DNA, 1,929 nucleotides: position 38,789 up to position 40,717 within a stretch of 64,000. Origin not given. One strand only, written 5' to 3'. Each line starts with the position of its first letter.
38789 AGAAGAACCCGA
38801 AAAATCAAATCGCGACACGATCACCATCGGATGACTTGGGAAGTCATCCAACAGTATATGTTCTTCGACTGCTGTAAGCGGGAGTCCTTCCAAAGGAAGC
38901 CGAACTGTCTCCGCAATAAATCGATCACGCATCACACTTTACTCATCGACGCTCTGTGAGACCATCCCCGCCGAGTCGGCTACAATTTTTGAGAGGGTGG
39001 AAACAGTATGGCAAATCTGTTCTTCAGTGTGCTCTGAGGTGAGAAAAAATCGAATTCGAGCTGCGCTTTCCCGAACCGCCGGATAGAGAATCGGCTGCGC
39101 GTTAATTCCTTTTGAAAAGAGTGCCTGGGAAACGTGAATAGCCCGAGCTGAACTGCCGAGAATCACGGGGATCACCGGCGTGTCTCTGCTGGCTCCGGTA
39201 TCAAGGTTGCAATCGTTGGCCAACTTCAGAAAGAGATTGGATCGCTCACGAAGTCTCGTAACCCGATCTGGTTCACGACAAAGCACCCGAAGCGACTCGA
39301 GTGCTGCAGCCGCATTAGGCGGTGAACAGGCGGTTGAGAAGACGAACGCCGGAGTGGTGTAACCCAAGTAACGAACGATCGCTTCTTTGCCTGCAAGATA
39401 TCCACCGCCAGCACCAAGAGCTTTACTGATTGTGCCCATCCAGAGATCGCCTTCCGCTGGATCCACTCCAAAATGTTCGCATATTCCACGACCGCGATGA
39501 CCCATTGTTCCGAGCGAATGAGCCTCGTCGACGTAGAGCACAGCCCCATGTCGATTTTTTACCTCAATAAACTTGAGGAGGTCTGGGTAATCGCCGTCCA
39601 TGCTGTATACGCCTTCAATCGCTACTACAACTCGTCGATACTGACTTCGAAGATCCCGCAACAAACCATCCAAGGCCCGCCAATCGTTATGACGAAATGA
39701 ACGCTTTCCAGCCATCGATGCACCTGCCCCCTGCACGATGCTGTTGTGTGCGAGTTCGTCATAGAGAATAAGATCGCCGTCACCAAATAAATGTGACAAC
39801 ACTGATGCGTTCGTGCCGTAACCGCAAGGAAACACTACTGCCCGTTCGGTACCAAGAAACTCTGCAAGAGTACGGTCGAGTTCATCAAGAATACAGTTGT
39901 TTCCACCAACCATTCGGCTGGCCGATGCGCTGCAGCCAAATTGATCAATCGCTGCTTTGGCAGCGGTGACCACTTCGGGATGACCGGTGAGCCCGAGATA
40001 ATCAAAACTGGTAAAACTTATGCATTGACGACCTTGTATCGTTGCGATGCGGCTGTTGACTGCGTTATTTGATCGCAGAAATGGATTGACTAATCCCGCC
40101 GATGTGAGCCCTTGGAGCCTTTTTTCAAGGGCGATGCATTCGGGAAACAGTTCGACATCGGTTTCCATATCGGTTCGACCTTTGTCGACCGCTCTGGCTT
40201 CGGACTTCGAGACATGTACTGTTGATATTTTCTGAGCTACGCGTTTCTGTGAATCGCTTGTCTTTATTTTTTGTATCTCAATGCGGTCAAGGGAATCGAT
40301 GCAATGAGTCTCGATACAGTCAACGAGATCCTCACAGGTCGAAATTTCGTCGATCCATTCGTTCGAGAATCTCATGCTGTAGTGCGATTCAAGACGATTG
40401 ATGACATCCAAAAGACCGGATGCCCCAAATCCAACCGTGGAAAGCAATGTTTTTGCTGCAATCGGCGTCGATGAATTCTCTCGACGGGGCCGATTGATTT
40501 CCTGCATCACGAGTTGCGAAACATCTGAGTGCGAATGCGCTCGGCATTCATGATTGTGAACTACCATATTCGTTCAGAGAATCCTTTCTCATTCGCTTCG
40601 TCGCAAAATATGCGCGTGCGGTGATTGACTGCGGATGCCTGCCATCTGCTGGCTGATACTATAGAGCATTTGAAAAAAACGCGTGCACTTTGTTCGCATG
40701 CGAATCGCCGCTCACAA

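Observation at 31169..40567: Dissociated ACP-AOS / HHxxxDG acyltransferase / GT2 / reductase / methyltransferase / MMPL cluster: candidate non-canonical sphingolipid-like glyco-aminolipid pathway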

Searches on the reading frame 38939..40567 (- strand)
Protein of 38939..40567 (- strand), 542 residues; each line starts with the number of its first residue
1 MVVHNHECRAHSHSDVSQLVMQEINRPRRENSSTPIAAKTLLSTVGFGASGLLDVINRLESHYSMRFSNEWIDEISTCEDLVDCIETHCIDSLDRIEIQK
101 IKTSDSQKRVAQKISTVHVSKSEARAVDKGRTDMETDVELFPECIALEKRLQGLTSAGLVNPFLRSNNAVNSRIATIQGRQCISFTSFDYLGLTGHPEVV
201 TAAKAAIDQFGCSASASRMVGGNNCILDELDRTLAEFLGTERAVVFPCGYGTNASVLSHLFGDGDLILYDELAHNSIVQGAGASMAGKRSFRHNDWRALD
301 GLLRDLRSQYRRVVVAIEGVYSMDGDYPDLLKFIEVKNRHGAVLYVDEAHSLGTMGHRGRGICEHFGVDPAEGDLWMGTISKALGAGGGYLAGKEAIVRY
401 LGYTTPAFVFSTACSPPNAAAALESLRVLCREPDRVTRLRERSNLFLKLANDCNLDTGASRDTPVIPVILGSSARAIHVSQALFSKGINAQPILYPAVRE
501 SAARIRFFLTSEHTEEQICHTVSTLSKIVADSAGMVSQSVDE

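Call 3: search_protein_families(library=pfam, proteins=[window:38939-40567:-], max_evalue=0.01)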
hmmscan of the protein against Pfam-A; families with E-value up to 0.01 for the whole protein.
window:38939-40567:- (542 aa): 2 families
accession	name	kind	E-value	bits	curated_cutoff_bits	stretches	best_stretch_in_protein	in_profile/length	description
PF00155.27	Aminotran_1_2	-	1.8e-40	139.7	19.7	1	181-522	2-358/361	Aminotransferase class I and II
PF01053.26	Cys_Met_Meta_PP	-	0.0081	15.2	27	0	224-349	51-175/381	Cys/Met metabolism PLP-dependent enzyme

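Call 9: search_protein_families(library=ncbifam, proteins=[window:38939-40567:-], max_evalue=0.01)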
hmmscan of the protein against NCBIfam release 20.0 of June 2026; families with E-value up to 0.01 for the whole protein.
window:38939-40567:- (542 aa): 13 families
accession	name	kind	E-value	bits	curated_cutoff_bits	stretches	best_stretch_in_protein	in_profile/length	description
TIGR00858.1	bioF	equivalog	5.9e-100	334.5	426.45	1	170-525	11-364/365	8-amino-7-oxononanoate synthase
TIGR01825.1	gly_Cac_T_rel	subfamily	4.8e-91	305.3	535.4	1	149-529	3-379/385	BioF/Kbl family PLP-dependent acyltransferase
NF047600.1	SerpalmtaseCFB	equivalog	3.5e-87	292.6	640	1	150-530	14-390/395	serine palmitoyltransferase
NF005394.0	PRK06939.1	equivalog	5.6e-84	282.2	460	1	147-529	9-391/397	glycine C-acetyltransferase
NF047599.1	SerpalmtaseBetaP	equivalog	3.6e-77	259.7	500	1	144-530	7-391/394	serine palmitoyltransferase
TIGR01821.1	5aminolev_synth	equivalog_domain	4.9e-69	233.1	338.55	1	180-531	45-396/402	5-aminolevulinate synthase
TIGR01822.1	2am3keto_CoA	equivalog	1.4e-67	228.3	493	1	151-528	9-386/393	glycine C-acetyltransferase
NF047603.1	SerpalmtaseAlphaP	equivalog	1e-63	215.4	670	1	146-525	10-389/399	serine palmitoyltransferase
NF005697.0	PRK07505.1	subfamily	3.2e-45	154.5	342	1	164-532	32-402/405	hypothetical protein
NF005526.0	PRK07179.1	equivalog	4.1e-43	147.5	428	1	179-531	53-398/407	alpha-hydroxyketone-type quorum-sensing autoinducer synthase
NF004608.1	PRK05937.1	equivalog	1.3e-35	122.9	399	1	187-422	9-250/366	8-amino-7-oxononanoate synthase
NF041359.1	GntG_guanitoxin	subfamily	0.0027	16.9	230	1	199-294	12-107/343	GntG family PLP-dependent aldolase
NF006368.0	PRK08593.1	equivalog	0.0065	15.1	570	1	334-431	236-327/448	aspartate aminotransferase family protein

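Call 18: find_homologous_proteins(query=window:38939-40564:-)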
Query window:38939-40564:- (541 aa): 6230 proteins with E <= 0.001 among 8000 candidates; the best 120 are listed.
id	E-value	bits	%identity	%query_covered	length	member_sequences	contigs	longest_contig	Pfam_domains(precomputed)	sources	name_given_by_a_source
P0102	0.0e+0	1219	100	100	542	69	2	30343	PF00155.28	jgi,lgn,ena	-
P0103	1.9e-231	787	69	95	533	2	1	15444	PF00155.28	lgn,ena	-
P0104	4.9e-230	782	68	95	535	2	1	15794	PF00155.28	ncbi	-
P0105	1.5e-229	781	68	95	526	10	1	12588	PF00155.28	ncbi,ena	-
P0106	7.7e-229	778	67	96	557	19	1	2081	PF00155.28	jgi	jgi:8-amino-7-oxononanoate synthase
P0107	2.6e-228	777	67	98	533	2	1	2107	PF00155.28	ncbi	-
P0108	1.3e-227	774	67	96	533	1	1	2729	PF00155.28,PF00550.32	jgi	-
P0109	1.2e-226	771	69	95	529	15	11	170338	PF00155.28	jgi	jgi:8-amino-7-oxononanoate synthase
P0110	2.1e-226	770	66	98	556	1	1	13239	PF00155.28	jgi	jgi:8-amino-7-oxononanoate synthase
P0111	4.1e-226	769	68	95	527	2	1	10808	PF00155.28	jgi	jgi:8-amino-7-oxononanoate synthase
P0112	4.1e-226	769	66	98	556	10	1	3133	PF00155.28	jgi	jgi:8-amino-7-oxononanoate synthase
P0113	7.5e-226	769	66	98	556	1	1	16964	PF00155.28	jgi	jgi:8-amino-7-oxononanoate synthase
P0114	7.8e-226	769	68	95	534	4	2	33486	PF00155.28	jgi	jgi:8-amino-7-oxononanoate synthase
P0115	1.1e-225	768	66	98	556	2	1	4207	PF00155.28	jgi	jgi:8-amino-7-oxononanoate synthase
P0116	1.2e-225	768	68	95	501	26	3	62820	PF00155.28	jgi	-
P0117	1.2e-225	768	67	97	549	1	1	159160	PF00155.28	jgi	jgi:8-amino-7-oxononanoate synthase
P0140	7.0e-223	759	68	98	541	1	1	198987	PF00155.28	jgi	jgi:8-amino-7-oxononanoate synthase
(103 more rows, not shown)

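Call 19: find_encoding_contigs(protein=P0140, flank=10000, max_places=1)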
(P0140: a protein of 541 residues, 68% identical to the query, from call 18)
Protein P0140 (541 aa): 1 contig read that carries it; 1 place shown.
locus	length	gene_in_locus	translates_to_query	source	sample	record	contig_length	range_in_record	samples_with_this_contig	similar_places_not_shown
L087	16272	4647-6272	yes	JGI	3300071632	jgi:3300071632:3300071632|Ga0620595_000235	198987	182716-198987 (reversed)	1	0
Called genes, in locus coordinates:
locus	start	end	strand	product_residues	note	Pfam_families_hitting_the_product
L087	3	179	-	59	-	?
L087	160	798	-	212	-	-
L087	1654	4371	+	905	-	PF00330:Aconitase, PF00694:Aconitase_C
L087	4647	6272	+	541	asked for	PF00155:Aminotran_1_2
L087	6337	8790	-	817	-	PF03176:MMPL, PF02460:Patched (weak), PF12349:Sterol-sensing (weak), PF03176:MMPL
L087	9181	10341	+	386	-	PF03372:Exo_endo_phos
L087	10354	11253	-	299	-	PF01261:AP_endonuc_2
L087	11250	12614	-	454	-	PF07690:MFS_1, PF00854:PTR2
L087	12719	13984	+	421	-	-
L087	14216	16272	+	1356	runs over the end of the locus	-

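Call 20: find_encoding_contigs(protein=P0109, flank=10000, max_places=1)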
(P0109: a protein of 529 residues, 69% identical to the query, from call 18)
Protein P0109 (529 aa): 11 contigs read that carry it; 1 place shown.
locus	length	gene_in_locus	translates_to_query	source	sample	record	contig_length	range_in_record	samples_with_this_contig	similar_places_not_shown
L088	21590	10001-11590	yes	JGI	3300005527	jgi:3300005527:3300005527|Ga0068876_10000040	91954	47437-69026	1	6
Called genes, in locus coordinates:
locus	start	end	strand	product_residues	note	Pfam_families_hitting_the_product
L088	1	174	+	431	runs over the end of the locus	PF00950:ABC-3, PF02742:Fe_dep_repr_C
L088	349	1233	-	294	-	PF01261:AP_endonuc_2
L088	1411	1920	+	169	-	-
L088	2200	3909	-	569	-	PF12697:Abhydrolase_6 (weak)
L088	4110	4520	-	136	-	-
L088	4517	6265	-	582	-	PF07963:N_methyl (weak), PF07596:SBP_bac_10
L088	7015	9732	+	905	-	PF00330:Aconitase, PF00694:Aconitase_C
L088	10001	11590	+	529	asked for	PF00155:Aminotran_1_2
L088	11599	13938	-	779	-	PF03176:MMPL, PF02460:Patched (weak), PF12349:Sterol-sensing (weak), PF03176:MMPL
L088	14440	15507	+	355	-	PF03372:Exo_endo_phos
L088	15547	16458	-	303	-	PF01261:AP_endonuc_2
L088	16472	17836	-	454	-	PF07690:MFS_1, PF00854:PTR2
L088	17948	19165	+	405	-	-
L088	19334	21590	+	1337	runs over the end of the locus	-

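Call 21: find_encoding_contigs(protein=P0117, flank=10000, max_places=1)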
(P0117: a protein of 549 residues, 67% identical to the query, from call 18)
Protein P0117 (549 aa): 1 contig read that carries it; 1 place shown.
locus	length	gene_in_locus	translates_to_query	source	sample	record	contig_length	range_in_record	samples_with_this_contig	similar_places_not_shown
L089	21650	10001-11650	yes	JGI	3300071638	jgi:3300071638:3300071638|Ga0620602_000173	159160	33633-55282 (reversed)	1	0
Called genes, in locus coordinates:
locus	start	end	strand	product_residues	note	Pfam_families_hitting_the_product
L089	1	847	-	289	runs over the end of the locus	PF01261:AP_endonuc_2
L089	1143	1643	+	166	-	-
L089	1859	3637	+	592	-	-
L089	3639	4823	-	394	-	PF00535:Glycos_transf_2, PF13641:Glyco_tranf_2_3 (weak), PF10111:Glyco_tranf_2_2 (faint), PF13632:Glyco_trans_2_3 (weak)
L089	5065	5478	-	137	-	PF13620:CarboxypepD_reg (weak)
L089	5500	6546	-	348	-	PF07963:N_methyl (faint), PF07596:SBP_bac_10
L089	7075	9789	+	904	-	PF00330:Aconitase, PF00694:Aconitase_C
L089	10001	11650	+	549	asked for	PF00155:Aminotran_1_2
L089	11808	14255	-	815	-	PF03176:MMPL, PF02460:Patched (weak), PF12349:Sterol-sensing, PF03176:MMPL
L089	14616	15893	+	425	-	PF03372:Exo_endo_phos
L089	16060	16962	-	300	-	PF01261:AP_endonuc_2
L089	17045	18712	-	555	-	PF07690:MFS_1, PF00854:PTR2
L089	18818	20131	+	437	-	-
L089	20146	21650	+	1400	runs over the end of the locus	-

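Call 27: search_solved_structures(query=window:38939-40564:-, max_evalue=1e-20, show_alignments=2)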
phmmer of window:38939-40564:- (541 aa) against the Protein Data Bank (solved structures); distinct sequences matched with E-value up to 1e-20: 54.
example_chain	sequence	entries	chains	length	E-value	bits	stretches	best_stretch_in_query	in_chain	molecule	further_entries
8guh_A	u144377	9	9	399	2.1e-62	214.4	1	150-528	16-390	Serine palmitoyltransferase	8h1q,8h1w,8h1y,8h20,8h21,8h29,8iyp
3a2b_A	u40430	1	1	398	2.1e-62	214.4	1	150-528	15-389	Serine palmitoyltransferase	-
7yjo_B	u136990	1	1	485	3.8e-62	213.6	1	163-533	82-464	Long chain base biosynthesis protein 2a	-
7yjk_B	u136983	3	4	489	3.9e-62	213.6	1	163-533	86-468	Long chain base biosynthesis protein 2a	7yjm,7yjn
8s1y_A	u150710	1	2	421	1.2e-61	211.9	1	168-526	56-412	8-amino-7-oxononanoate synthase/2-amino-3-ketobutyrate coenzyme A ligase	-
7poa_A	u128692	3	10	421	3.2e-61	210.6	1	168-526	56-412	8-amino-7-oxononanoate synthase/2-amino-3-ketobutyrate coenzyme A ligase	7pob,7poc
7k0i_B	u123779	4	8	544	3.2e-57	197.3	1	181-519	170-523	Serine palmitoyltransferase 2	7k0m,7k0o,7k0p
6m4n_B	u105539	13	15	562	3.5e-57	197.2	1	181-519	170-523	Serine palmitoyltransferase 2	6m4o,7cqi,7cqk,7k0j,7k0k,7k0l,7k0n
2x8u_A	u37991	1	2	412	5.8e-56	193.2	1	151-521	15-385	SERINE PALMITOYLTRANSFERASE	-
3tqx_A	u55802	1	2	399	3.3e-55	190.7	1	145-525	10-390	2-amino-3-ketobutyrate coenzyme A ligase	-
7x98_A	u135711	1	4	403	1.2e-54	188.9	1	184-527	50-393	5-aminolevulinate synthase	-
1fc4_A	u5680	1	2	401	1.2e-53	185.6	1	166-527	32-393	2-AMINO-3-KETOBUTYRATE CONENZYME A LIGASE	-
8c80_C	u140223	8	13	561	6.8e-53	183.1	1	179-531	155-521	Serine palmitoyltransferase 2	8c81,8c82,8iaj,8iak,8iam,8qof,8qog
2jg2_A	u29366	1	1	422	3.3e-51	177.5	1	131-523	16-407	SERINE PALMITOYLTRANSFERASE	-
2w8j_A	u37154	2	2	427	3.4e-51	177.5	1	131-524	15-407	SERINE PALMITOYLTRANSFERASE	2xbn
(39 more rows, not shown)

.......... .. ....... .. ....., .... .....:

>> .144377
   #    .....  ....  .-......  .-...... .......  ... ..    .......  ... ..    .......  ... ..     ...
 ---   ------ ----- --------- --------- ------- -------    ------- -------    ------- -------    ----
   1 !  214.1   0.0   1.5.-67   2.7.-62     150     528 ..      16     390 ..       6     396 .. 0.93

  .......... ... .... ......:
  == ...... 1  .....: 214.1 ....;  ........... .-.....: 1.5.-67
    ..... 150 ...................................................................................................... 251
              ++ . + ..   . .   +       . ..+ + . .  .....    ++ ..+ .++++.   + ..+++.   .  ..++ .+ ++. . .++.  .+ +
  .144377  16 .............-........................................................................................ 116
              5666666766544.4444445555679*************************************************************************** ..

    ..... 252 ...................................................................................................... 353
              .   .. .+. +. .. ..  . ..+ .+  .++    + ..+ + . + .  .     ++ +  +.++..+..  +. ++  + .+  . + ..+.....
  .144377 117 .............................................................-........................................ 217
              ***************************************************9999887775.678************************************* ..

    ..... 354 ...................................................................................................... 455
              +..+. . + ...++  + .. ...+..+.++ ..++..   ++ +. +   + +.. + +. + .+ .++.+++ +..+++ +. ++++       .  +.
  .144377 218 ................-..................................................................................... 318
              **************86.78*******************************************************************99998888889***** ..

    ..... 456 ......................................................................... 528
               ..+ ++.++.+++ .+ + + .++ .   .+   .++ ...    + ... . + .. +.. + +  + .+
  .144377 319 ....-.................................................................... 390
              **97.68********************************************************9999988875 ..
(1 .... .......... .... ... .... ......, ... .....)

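Call 31: find_related_loci(query=A2, collection=metagenome_contigs, flank=10000)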
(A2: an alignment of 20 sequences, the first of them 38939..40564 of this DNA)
Query A2 (541 aa) in metagenome_contigs; peptide patterns used: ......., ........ (x = any residue, [..] = any of these).
600 stretches matched a pattern (row limit reached: there are more); 506 encode a relative of the query (tblastn E <= 1e-3); the best 80 are kept; 80 distinct loci.
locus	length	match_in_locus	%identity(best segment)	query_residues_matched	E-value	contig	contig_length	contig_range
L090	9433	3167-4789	100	1-541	0e+0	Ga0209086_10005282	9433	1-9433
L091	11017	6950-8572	100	1-541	0e+0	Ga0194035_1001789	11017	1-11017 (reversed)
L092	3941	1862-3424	65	8-532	0e+0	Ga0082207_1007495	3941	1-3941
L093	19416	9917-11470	67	6-532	0e+0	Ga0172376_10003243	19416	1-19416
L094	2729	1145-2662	67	8-525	0e+0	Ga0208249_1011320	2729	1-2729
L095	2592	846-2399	65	9-532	0e+0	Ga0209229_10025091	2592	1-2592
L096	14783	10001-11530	66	8-534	0e+0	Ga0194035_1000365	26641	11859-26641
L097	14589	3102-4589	65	9-529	0e+0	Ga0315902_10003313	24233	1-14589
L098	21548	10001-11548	66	8-529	0e+0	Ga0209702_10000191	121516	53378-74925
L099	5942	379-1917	66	8-533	0e+0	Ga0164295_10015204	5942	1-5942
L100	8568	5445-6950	66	9-529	0e+0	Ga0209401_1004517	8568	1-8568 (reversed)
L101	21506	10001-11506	66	9-529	0e+0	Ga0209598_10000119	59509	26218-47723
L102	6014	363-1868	65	9-529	0e+0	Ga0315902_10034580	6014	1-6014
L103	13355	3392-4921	67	6-528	0e+0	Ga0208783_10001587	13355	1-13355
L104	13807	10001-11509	67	7-528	0e+0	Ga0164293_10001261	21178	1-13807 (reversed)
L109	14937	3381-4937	64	1-529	0e+0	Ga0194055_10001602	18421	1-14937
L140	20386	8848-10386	59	6-529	0e+0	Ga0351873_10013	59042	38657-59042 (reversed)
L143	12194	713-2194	62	9-534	0e+0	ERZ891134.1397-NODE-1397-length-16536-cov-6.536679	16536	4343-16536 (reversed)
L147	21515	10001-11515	65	8-531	0e+0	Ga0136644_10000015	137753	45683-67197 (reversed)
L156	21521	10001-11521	57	14-534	0e+0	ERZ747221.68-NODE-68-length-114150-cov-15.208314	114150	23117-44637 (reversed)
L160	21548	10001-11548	55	8-526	0e+0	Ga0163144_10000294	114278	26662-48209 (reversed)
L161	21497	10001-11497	55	9-529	0e+0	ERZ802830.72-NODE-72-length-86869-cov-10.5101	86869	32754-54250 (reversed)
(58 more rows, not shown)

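Call 36: search_protein_families(library=pfam, proteins=[L098:11538-12671:+, L098:12719-13660:-, L147:11627-12601:+, L161:6791-9493:-, L161:11503-11967:-, L161:12567-13331:-, L161:13412-14686:-, L156:12204-14900:+, L143:2416-3858:-, L143:3855-6614:-], max_evalue=0.01)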
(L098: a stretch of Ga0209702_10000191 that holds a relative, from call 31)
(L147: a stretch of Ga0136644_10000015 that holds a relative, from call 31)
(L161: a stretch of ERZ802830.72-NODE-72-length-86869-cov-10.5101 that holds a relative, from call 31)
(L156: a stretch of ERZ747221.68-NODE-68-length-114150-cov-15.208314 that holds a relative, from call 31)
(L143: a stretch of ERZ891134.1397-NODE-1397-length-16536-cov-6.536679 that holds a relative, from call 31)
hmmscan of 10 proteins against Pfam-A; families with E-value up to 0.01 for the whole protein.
L098:11538-12671:+ (377 aa): 1 family
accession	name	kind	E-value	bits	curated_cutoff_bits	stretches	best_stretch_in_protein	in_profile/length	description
PF00487.30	FA_desaturase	-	1.9e-24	87.2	29.7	1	94-348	3-247/253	Fatty acid desaturase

L098:12719-13660:- (313 aa): 5 families
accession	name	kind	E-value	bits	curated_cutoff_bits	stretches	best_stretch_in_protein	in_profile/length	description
PF13489.12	Methyltransf_23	-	2.2e-12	47.5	27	1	99-221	11-124/164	Methyltransferase domain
PF08241.18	Methyltransf_11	-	4e-10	40.6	21.2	1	117-206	3-94/95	Methyltransferase domain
PF08242.18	Methyltransf_12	-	2e-08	35.3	30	1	125-205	11-98/98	Methyltransferase domain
PF13649.12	Methyltransf_25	-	3.2e-06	28.2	27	1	114-203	1-97/97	Methyltransferase domain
PF13847.12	Methyltransf_31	-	0.0017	18.5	27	1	168-208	70-110/145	Methyltransferase domain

L147:11627-12601:+ (324 aa): 0 families

L161:6791-9493:- (900 aa): 3 families
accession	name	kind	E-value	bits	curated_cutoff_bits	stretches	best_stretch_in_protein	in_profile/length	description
PF00501.34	AMP-binding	-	4.6e-55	187.4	29.9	1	422-747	36-384/384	AMP-binding enzyme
PF01553.26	Acyltransferase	-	1.1e-08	35.4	23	1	22-135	1-110/132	Acyltransferase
PF00550.31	PP-binding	-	3.6e-07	30.8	20.8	1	279-324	5-48/67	Phosphopantetheine attachment site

L161:11503-11967:- (154 aa): 1 family
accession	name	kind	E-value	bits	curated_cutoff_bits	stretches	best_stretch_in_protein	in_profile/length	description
PF13174.12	TPR_6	-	2.9e-05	24.9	26.3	1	95-125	2-32/33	Tetratricopeptide repeat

L161:12567-13331:- (254 aa): 1 family
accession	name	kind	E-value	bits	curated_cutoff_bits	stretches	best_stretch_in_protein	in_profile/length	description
PF01925.25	TauE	-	1.1e-43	150.1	32.6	1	10-247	2-236/237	Sulfite exporter TauE/SafE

L161:13412-14686:- (424 aa): 3 families
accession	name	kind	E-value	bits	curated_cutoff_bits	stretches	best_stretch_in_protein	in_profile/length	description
PF00924.24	MS_channel_2nd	-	3.3e-20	72.4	20.2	1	256-321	2-67/68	Mechanosensitive ion channel, beta-domain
PF21082.3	MS_channel_3rd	-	3.9e-18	66.1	21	1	328-410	1-88/88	Mechanosensitive ion channel MscS, C-terminal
PF21088.3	MS_channel_1st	-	2.6e-05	24.6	23.1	1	218-254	6-42/42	Mechanosensitive ion channel, transmembrane helices 2/3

L156:12204-14900:+ (898 aa): 0 families

L143:2416-3858:- (480 aa): 1 family
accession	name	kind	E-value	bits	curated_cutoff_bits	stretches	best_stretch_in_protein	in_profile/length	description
PF07586.16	HXXSHH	-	6.4e-40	138.1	30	1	68-379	28-307/307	Protein of unknown function (DUF1552)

L143:3855-6614:- (919 aa): 7 families
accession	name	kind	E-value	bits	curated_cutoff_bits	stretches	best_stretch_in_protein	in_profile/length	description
PF07631.16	PSD4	-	5.3e-43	147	23.3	1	578-706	1-128/128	Protein of unknown function (DUF1592)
PF07627.16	PSCyt3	-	2.6e-21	76.2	27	1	724-818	1-97/98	Protein of unknown function (DUF1588)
PF13385.13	Laminin_G_3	-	4.5e-21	76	27.6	1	145-289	15-151/151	Concanavalin A-like lectin/glucanases superfamily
PF07637.16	PSD5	-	3.5e-15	56.5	34.2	1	507-567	2-62/62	Protein of unknown function (DUF1595)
PF07624.16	PSD2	-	1.9e-13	50.3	25.8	1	845-909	8-73/74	Protein of unknown function (DUF1585)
PF07635.16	PSCyt1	-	9.8e-13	49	22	1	325-376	1-56/59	Planctomycete cytochrome C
PF07626.16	PSD3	-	2.8e-12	47.3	23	1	422-486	1-63/65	Protein of unknown function (DUF1587)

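Call 37: search_protein_families(library=pfam, proteins=[P0108, P0117, L161:9935-11506:+], max_evalue=5)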
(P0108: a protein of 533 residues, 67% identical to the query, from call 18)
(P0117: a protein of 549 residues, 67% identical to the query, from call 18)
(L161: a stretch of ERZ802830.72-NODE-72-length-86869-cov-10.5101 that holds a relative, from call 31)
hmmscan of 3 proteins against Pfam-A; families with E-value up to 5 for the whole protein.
P0108 (533 aa): 5 families
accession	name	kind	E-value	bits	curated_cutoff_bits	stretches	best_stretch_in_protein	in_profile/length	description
PF00155.27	Aminotran_1_2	-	1.8e-46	159.4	19.7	1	181-524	2-360/361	Aminotransferase class I and II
PF00550.31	PP-binding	-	2.4e-06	28.1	20.8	1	36-97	7-67/67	Phosphopantetheine attachment site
PF00266.25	Aminotran_5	-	9.2e-05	22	21.5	1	224-354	42-182/371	Aminotransferase class-V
PF01053.26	Cys_Met_Meta_PP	-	9.5e-05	21.6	27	1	224-350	51-176/381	Cys/Met metabolism PLP-dependent enzyme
PF01212.27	Beta_elim_lyase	-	0.031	14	27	1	199-293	7-100/288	Beta-eliminating lyase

P0117 (549 aa): 4 families
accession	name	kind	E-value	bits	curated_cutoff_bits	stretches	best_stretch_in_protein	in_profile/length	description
PF00155.27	Aminotran_1_2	-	1e-44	153.7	19.7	1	196-540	2-361/361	Aminotransferase class I and II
PF00266.25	Aminotran_5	-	0.00011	21.8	21.5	1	238-370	41-183/371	Aminotransferase class-V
PF01053.26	Cys_Met_Meta_PP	-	0.00016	20.8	27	1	239-365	51-176/381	Cys/Met metabolism PLP-dependent enzyme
PF00550.31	PP-binding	-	0.032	14.9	20.8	1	55-104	18-67/67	Phosphopantetheine attachment site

L161:9935-11506:+ (523 aa): 5 families
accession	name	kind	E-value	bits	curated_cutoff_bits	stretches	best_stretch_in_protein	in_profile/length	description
PF00155.27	Aminotran_1_2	-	1.5e-48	166.3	19.7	1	171-516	1-361/361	Aminotransferase class I and II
PF01053.26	Cys_Met_Meta_PP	-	0.0014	17.7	27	1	218-341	54-176/381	Cys/Met metabolism PLP-dependent enzyme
PF01212.27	Beta_elim_lyase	-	0.0015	18.4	27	1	203-391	19-218/288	Beta-eliminating lyase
PF00266.25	Aminotran_5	-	0.029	13.8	21.5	1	215-345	42-182/371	Aminotransferase class-V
PF13732.12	DrrA1-3_C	-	0.21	12.8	27.4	1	292-335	1-42/81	ATP-binding protein DrrA1-3-like, C-terminal domain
